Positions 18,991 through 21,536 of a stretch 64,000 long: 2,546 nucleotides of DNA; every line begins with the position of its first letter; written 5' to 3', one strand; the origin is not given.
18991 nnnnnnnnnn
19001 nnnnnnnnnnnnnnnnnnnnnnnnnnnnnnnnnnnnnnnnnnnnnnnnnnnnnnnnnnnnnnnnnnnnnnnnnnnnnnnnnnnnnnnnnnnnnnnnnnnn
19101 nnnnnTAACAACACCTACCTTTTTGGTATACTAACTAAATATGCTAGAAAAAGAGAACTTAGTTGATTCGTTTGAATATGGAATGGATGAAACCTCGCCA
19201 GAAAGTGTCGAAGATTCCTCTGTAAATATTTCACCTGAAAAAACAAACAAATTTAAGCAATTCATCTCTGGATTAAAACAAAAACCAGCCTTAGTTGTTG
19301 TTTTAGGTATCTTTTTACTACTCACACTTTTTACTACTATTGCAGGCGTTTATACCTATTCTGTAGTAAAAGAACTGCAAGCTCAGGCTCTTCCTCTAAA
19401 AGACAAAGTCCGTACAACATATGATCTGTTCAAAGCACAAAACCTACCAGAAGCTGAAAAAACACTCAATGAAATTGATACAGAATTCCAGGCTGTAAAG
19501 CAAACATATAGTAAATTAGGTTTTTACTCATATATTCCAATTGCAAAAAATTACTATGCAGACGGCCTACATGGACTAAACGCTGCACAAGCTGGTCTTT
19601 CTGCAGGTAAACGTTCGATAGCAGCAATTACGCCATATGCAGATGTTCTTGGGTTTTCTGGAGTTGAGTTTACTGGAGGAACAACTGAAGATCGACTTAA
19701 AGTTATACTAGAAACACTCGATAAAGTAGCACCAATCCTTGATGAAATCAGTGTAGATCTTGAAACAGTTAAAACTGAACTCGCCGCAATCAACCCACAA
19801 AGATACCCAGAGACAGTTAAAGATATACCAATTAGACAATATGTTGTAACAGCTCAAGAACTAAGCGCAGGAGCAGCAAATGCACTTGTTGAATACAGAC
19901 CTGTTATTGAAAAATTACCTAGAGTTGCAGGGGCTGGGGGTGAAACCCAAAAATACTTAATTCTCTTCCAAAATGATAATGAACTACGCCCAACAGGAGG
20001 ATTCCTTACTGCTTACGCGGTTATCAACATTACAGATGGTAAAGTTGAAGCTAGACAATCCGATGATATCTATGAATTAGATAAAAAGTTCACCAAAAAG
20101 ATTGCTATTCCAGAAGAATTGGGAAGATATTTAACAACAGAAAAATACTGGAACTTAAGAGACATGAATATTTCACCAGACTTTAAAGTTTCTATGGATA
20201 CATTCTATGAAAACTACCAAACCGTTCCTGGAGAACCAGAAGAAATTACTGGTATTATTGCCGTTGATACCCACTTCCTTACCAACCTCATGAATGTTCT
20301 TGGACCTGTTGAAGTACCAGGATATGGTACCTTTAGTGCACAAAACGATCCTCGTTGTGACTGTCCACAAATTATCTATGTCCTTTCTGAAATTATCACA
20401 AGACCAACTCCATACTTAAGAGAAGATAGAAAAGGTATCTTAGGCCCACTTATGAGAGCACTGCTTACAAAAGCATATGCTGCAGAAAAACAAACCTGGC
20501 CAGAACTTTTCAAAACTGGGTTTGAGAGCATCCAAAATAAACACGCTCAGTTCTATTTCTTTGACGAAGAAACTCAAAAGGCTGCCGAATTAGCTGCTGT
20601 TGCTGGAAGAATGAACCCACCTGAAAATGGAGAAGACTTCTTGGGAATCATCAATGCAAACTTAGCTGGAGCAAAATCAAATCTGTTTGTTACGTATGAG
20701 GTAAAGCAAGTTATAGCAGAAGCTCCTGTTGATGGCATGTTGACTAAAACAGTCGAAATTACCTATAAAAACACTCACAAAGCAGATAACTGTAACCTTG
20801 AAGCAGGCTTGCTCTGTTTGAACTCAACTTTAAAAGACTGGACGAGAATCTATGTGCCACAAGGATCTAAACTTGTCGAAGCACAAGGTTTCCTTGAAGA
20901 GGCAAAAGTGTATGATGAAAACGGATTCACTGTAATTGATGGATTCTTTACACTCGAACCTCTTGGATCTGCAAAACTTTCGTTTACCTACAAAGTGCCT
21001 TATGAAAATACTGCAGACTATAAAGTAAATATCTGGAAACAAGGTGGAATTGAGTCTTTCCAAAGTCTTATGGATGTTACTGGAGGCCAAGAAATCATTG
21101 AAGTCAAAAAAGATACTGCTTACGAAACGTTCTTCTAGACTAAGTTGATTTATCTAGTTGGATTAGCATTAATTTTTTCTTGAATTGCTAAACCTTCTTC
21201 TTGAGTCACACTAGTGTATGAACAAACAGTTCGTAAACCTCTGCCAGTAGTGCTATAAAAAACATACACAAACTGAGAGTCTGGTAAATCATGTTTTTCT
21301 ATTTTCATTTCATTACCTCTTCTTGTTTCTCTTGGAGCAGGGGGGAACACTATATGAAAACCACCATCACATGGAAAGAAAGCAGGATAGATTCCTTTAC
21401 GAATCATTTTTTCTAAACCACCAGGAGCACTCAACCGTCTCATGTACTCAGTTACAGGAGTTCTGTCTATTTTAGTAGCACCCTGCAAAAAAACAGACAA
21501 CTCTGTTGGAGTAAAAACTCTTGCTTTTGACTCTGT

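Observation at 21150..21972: Tandem pair of paralogous ~135-aa cytoplasmic proteins of unknown function inserted antisense between a glycan locus and recO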

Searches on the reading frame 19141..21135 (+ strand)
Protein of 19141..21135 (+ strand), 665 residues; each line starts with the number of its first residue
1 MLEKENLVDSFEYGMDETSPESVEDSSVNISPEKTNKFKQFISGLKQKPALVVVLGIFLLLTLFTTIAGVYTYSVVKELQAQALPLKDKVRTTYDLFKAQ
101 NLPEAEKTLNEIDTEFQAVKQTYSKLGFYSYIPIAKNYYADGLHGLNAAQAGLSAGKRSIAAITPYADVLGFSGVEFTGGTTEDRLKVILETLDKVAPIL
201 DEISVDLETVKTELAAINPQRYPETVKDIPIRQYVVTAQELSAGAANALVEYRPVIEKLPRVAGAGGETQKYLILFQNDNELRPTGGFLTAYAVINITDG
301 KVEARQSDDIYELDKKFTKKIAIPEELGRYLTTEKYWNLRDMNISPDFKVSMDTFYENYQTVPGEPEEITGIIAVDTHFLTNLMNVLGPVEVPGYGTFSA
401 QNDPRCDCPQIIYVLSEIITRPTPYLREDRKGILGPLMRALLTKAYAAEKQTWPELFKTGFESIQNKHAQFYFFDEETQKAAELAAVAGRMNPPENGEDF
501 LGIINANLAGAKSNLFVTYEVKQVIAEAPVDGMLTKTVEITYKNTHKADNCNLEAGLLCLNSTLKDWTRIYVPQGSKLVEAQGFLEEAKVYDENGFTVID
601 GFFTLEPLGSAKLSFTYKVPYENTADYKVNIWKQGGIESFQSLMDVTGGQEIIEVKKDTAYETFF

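Call 4: search_protein_families(library=pfam, proteins=[window:19141-21135:+], max_evalue=1)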
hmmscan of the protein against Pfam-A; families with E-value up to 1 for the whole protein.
window:19141-21135:+ (665 aa): 1 family
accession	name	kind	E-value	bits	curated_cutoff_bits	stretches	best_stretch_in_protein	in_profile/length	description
PF13196.11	DUF4012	-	1.1e-24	88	28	1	269-402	3-134/144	Protein of unknown function (DUF4012)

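Call 16: find_related_loci(query=window:19141-21135:+, collection=genome_contigs, flank=6000)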
Query window:19141-21135:+ (665 aa) in genome_contigs; peptide patterns used: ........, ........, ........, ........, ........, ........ (x = any residue, [..] = any of these).
65 stretches matched a pattern; 5 encode a relative of the query (tblastn E <= 1e-3); 5 distinct loci.
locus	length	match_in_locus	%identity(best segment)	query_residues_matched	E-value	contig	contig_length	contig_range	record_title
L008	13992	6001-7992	76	1-665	0e+0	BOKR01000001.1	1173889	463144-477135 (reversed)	MAG: Patescibacteria group bacterium BroJett025 DNA, sequence1, whole genome shotgun sequence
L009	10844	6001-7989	49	16-665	0e+0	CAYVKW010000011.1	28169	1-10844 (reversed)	MAG TPA_asm: uncultured Pseudomonadales bacterium isolate SRP192927_co1_174 genome assembly, contig: NODE_2978_length_28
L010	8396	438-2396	50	39-665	0e+0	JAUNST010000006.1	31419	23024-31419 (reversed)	MAG: bacterium isolate S4R_St_52 NODE_421_length_31419_cov_5.479212, whole genome shotgun sequence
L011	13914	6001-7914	58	24-659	0e+0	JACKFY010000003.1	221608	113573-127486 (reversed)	MAG: Pseudomonadales bacterium isolate HK-STAS-PATE-17 HK-STAS-PATE-17_3, whole genome shotgun sequence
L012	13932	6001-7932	55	16-665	0e+0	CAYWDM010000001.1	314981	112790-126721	MAG TPA_asm: uncultured Pseudomonadales bacterium isolate SRP272421_co4_48 genome assembly, contig: NODE_4_length_314981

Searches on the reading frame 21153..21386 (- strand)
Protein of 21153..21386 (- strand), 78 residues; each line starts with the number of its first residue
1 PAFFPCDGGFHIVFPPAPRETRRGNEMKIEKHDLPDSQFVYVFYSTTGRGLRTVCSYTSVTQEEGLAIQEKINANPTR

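Call 98: search_protein_families(library=pfam, proteins=[window:21153-21386:-], max_evalue=10)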
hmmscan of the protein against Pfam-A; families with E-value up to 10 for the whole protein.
seq(78 aa): 1 family
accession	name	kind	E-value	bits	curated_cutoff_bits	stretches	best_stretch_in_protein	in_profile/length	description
PF08800.15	BT4734-like_N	-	0.15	12.6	22.4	1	36-64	54-82/134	BT4734-like, N-terminal domain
